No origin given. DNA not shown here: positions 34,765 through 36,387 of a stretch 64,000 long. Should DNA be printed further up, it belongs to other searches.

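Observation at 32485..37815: GS-like gamma-glutamyl ligase + alpha-only Rieske oxygenase with dedicated reductase and ferredoxin + orphan amino-acid-type binding protein: candidate gamma-glutamylation-dependent amine oxidation pathway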

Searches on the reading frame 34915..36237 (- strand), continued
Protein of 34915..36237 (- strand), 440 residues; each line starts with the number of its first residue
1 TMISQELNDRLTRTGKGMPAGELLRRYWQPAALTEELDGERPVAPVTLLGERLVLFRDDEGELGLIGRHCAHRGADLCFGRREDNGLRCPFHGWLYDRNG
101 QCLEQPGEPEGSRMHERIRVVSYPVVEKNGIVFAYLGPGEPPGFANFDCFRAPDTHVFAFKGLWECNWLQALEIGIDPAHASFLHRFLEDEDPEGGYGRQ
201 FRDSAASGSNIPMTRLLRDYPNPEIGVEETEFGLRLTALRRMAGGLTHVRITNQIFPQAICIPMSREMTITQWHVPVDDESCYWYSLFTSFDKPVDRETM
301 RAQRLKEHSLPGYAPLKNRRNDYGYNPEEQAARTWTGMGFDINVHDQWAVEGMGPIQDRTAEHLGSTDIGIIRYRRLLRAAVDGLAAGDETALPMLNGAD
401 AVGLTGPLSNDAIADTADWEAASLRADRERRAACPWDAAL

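Call 27: get_annotated_region(hit=H5, flank=9000)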
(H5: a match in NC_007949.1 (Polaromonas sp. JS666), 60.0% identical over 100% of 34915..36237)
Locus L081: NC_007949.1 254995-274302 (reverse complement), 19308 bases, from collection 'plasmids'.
description: Polaromonas sp. JS666 plasmid 1, complete sequence
organism: Polaromonas sp. JS666 (NCBI taxid 296591)
taxonomy: Bacteria; Pseudomonadota; Betaproteobacteria; Burkholderiales; Comamonadaceae; Polaromonas; Polaromonas sp. JS666
host: -; source: -; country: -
typing (MOB-suite, as given by PLSDB): conjugative; replicon rep_cluster_944; relaxase MOBH,MOBP; mating-pair formation MPF_T
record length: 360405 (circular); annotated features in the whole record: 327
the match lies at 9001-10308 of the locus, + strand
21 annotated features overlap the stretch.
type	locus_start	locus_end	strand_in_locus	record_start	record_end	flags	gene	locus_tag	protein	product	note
CDS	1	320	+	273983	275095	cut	-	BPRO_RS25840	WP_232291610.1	PLP-dependent aminotransferase family protein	-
CDS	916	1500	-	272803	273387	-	-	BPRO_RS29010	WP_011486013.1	uracil-DNA glycosylase family protein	-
CDS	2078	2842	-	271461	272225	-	-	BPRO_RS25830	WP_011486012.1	DUF6602 domain-containing protein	-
CDS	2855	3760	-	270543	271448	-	-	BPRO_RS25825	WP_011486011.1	CBASS oligonucleotide cyclase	-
CDS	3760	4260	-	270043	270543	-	-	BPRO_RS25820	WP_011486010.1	hypothetical protein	-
CDS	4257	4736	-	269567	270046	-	-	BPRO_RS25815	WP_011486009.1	hypothetical protein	-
CDS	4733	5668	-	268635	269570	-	-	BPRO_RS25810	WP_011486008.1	AAA family ATPase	-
CDS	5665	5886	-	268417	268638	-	-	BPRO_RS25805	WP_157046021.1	hypothetical protein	-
CDS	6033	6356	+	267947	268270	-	-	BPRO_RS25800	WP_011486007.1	helix-turn-helix transcriptional regulator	-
CDS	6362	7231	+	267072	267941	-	-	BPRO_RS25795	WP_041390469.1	ImmA/IrrE family metallo-endopeptidase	-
CDS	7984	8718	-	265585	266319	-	-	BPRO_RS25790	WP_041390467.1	GntR family transcriptional regulator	-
CDS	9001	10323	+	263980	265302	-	-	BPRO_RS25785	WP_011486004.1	aromatic ring-hydroxylating dioxygenase subunit alpha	-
CDS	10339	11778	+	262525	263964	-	-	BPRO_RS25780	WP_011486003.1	glutamine synthetase family protein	GO:0006542 - glutamine biosynthetic process [Evidence IEA]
CDS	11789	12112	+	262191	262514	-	-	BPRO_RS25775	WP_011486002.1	2Fe-2S iron-sulfur cluster-binding protein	-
CDS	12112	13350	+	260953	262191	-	-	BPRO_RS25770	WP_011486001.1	FAD-dependent oxidoreductase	-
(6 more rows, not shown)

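Call 28: get_annotated_region(hit=H6, flank=9000)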
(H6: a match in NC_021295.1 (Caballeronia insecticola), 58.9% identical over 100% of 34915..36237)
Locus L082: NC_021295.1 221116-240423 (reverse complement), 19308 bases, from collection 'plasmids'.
description: Caballeronia insecticola plasmid p2, complete sequence
organism: Caballeronia insecticola (NCBI taxid 758793)
taxonomy: Bacteria; Pseudomonadota; Betaproteobacteria; Burkholderiales; Burkholderiaceae; Caballeronia; Caballeronia insecticola
host: -; source: -; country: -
typing (MOB-suite, as given by PLSDB): non-mobilizable
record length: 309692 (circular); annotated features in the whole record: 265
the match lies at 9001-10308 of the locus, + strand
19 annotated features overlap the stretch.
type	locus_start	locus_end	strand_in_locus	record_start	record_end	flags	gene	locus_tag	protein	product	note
CDS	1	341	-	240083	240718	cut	-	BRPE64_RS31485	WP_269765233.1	NAD(P)-binding domain-containing protein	-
CDS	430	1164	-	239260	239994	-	-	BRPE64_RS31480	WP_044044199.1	SDR family oxidoreductase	-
CDS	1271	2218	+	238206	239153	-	-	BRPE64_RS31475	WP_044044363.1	LysR family transcriptional regulator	GO:0006355 - regulation of DNA-templated transcription [Evidence IEA]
CDS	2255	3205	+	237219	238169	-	-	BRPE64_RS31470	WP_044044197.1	LysR family transcriptional regulator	GO:0006355 - regulation of DNA-templated transcription [Evidence IEA]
CDS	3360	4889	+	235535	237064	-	hutH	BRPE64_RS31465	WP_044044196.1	histidine ammonia-lyase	GO:0006548 - histidine catabolic process [Evidence IEA]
CDS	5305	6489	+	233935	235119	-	-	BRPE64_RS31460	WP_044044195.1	epoxide hydrolase family protein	-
CDS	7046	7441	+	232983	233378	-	-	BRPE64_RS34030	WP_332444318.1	nitroreductase family protein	-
CDS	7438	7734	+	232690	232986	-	-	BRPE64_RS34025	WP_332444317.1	nitroreductase family protein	-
CDS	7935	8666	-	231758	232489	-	-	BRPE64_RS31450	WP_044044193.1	GntR family transcriptional regulator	-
CDS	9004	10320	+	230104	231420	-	-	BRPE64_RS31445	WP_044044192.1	aromatic ring-hydroxylating dioxygenase subunit alpha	-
CDS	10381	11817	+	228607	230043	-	-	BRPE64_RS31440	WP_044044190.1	glutamine synthetase family protein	GO:0006542 - glutamine biosynthetic process [Evidence IEA]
CDS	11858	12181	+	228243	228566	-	-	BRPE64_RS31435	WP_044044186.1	2Fe-2S iron-sulfur cluster-binding protein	-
CDS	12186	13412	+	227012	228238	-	-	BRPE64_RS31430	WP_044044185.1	FAD/NAD(P)-binding oxidoreductase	-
CDS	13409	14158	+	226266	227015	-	-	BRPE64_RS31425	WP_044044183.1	gamma-glutamyl-gamma-aminobutyrate hydrolase family protein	-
CDS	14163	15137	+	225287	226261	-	-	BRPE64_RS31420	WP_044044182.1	LysR substrate-binding domain-containing protein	-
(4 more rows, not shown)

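Call 45: get_annotated_region(hit=H1, flank=9000)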
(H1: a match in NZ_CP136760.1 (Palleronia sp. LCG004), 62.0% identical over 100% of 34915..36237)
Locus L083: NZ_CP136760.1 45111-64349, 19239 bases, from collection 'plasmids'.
description: Palleronia sp. LCG004 plasmid unnamed1, complete sequence
organism: Palleronia sp. LCG004 (NCBI taxid 3079304)
taxonomy: Bacteria; Pseudomonadota; Alphaproteobacteria; Rhodobacterales; Roseobacteraceae; Palleronia; Palleronia sp. LCG004
host: -; source: cell culture,Intertidal; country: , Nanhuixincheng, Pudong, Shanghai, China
typing (MOB-suite, as given by PLSDB): non-mobilizable
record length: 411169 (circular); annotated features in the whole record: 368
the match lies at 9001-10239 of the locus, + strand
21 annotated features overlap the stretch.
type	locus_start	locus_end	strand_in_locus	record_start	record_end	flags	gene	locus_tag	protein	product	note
CDS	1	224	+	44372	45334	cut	-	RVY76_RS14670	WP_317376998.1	ABC transporter ATP-binding protein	-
CDS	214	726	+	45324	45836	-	-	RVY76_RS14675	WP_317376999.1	RidA family protein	-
CDS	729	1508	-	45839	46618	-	-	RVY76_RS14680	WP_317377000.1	IclR family transcriptional regulator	GO:0006355 - regulation of DNA-templated transcription [Evidence IEA]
CDS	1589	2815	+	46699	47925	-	-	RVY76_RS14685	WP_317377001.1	aminotransferase class V-fold PLP-dependent enzyme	-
CDS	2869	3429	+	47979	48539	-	-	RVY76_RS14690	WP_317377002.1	cupin domain-containing protein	-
CDS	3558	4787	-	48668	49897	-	-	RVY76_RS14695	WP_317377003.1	tRNA-dihydrouridine synthase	GO:0008033 - tRNA processing [Evidence IEA]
CDS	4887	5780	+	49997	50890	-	-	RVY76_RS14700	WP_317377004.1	LysR family transcriptional regulator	-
CDS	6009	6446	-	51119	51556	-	-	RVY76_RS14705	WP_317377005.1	flavodoxin family protein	-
CDS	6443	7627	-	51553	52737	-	-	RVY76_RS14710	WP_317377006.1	FAD-dependent oxidoreductase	-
CDS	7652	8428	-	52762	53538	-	-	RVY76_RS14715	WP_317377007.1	IclR family transcriptional regulator C-terminal domain-containing protein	-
CDS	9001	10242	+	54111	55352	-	-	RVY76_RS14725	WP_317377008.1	aromatic ring-hydroxylating dioxygenase subunit alpha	-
CDS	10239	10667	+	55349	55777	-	-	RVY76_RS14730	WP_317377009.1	hypothetical protein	-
CDS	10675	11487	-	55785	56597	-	-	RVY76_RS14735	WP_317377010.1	helix-turn-helix domain-containing protein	GO:0006355 - regulation of DNA-templated transcription [Evidence IEA]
CDS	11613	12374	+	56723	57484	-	-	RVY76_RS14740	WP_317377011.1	ABC transporter permease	-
CDS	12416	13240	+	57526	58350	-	-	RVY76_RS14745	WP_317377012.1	ABC transporter ATP-binding protein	GO:0006810 - transport [Evidence IEA]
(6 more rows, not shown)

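Call 46: get_annotated_region(hit=H4, flank=9000)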
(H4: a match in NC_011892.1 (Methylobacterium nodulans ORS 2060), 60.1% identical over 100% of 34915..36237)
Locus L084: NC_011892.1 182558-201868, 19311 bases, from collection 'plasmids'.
description: Methylobacterium nodulans ORS 2060 plasmid pMNOD01, complete sequence
organism: Methylobacterium nodulans ORS 2060 (NCBI taxid 460265)
taxonomy: Bacteria; Pseudomonadota; Alphaproteobacteria; Hyphomicrobiales; Methylobacteriaceae; Methylobacterium; Methylobacterium nodulans; Methylobacterium nodulans ORS 2060
host: -; source: -; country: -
typing (MOB-suite, as given by PLSDB): non-mobilizable
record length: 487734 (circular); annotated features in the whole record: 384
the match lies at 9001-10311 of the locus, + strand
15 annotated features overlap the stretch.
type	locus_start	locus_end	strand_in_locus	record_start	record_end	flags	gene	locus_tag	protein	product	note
CDS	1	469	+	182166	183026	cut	-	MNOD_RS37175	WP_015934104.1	tyrosine-type recombinase/integrase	GO:0015074 - DNA integration [Evidence IEA]; GO:0006310 - DNA recombination [Evidence IEA]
CDS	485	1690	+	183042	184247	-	-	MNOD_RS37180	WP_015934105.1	IS91-like element ISMno24 family transposase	GO:0006313 - DNA transposition [Evidence IEA]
CDS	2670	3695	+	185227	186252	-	-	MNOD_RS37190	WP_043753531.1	IS110 family transposase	-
CDS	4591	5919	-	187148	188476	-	-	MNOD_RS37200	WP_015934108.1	MFS transporter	GO:0055085 - transmembrane transport [Evidence IEA]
CDS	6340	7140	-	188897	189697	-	-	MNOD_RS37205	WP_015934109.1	IclR family transcriptional regulator C-terminal domain-containing protein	-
CDS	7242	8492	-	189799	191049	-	-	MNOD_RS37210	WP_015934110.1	FAD-dependent oxidoreductase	-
CDS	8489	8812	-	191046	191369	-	-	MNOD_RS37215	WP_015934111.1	2Fe-2S iron-sulfur cluster-binding protein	-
CDS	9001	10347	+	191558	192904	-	-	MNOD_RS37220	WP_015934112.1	aromatic ring-hydroxylating dioxygenase subunit alpha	-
CDS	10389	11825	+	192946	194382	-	-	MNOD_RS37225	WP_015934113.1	glutamine synthetase family protein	GO:0006542 - glutamine biosynthetic process [Evidence IEA]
CDS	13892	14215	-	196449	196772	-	-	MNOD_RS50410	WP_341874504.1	transposase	-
CDS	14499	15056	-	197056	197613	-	-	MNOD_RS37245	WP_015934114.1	DUF4863 family protein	-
CDS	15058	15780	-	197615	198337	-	-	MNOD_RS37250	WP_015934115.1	nitroreductase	-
CDS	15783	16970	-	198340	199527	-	-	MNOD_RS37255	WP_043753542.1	ABC transporter substrate-binding protein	-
CDS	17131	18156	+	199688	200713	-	-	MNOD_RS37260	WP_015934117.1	LysR substrate-binding domain-containing protein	-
CDS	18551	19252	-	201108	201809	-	-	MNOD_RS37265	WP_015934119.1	IS6 family transposase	-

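Call 47: get_annotated_region(hit=H14, flank=9000)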
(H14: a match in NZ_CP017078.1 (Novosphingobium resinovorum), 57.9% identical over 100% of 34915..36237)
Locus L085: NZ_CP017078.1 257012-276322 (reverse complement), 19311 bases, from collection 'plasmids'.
description: Novosphingobium resinovorum strain SA1 plasmid pSA3, complete sequence
organism: Novosphingobium resinovorum (NCBI taxid 158500)
taxonomy: Bacteria; Pseudomonadota; Alphaproteobacteria; Sphingomonadales; Sphingomonadaceae; Novosphingobium; Novosphingobium resinovorum
host: -; source: single cell,soil; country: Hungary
typing (MOB-suite, as given by PLSDB): mobilizable; replicon rep_cluster_543; relaxase MOBF,MOBQ,MOBQ
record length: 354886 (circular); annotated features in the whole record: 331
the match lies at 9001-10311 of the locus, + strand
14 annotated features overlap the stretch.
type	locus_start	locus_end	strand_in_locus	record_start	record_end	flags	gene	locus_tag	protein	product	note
CDS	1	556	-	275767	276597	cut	folP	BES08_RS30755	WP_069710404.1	dihydropteroate synthase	GO:0009396 - folic acid-containing compound biosynthetic process [Evidence IEA]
CDS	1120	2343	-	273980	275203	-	-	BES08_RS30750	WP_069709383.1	IS256 family transposase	-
CDS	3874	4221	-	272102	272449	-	tnpB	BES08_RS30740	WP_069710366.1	IS66 family insertion sequence element accessory protein TnpB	-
CDS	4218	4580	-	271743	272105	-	-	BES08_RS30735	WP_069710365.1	transposase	-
CDS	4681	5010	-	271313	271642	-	-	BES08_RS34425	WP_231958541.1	IclR family transcriptional regulator C-terminal domain-containing protein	-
CDS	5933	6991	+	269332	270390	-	-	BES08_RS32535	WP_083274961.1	maleylacetate reductase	-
CDS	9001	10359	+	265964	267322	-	-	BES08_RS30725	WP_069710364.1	aromatic ring-hydroxylating dioxygenase subunit alpha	-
CDS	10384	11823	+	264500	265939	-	-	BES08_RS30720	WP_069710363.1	glutamine synthetase family protein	GO:0006542 - glutamine biosynthetic process [Evidence IEA]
CDS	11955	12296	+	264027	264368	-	-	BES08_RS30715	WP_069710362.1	5-carboxymethyl-2-hydroxymuconate isomerase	-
CDS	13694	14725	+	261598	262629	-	-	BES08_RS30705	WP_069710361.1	IS110 family transposase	-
CDS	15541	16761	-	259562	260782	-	-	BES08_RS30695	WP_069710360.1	FAD-dependent oxidoreductase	-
CDS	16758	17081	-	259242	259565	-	-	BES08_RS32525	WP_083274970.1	2Fe-2S iron-sulfur cluster-binding protein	-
CDS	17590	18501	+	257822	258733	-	-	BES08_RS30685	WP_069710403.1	glutaminase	GO:0006541 - glutamine metabolic process [Evidence IEA]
CDS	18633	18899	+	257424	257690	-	-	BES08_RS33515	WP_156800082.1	hypothetical protein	-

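Call 57: find_encoding_contigs(protein=P0001, flank=3000, max_places=2)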
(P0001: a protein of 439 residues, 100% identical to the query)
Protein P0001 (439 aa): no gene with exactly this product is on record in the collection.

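Call 59: list_cluster_members(proteins=[P0001, P0004, P0121])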
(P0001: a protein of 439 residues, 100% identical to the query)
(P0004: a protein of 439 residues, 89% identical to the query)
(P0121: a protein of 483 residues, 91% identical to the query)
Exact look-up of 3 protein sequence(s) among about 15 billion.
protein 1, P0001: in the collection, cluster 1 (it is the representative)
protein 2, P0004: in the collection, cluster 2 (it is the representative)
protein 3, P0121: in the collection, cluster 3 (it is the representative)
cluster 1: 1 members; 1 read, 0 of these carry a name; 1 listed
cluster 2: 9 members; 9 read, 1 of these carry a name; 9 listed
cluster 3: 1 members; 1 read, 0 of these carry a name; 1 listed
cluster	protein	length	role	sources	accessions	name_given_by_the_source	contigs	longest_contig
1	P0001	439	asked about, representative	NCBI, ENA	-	-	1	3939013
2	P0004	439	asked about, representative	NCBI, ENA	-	-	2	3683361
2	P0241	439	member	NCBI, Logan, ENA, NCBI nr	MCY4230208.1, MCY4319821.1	MAG: aromatic ring-hydroxylating dioxygenase subunit alpha [Alphaproteobacteria bacterium] | aromatic ring-hydroxylating dioxygenase subunit alpha [Alphaproteobacteria bacterium]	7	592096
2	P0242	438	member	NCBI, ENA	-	-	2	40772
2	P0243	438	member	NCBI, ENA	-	-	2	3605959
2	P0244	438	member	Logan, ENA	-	-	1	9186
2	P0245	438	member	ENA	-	-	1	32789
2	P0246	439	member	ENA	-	-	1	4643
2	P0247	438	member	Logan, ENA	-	-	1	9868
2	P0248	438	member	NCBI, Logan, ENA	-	-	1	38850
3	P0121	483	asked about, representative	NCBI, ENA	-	-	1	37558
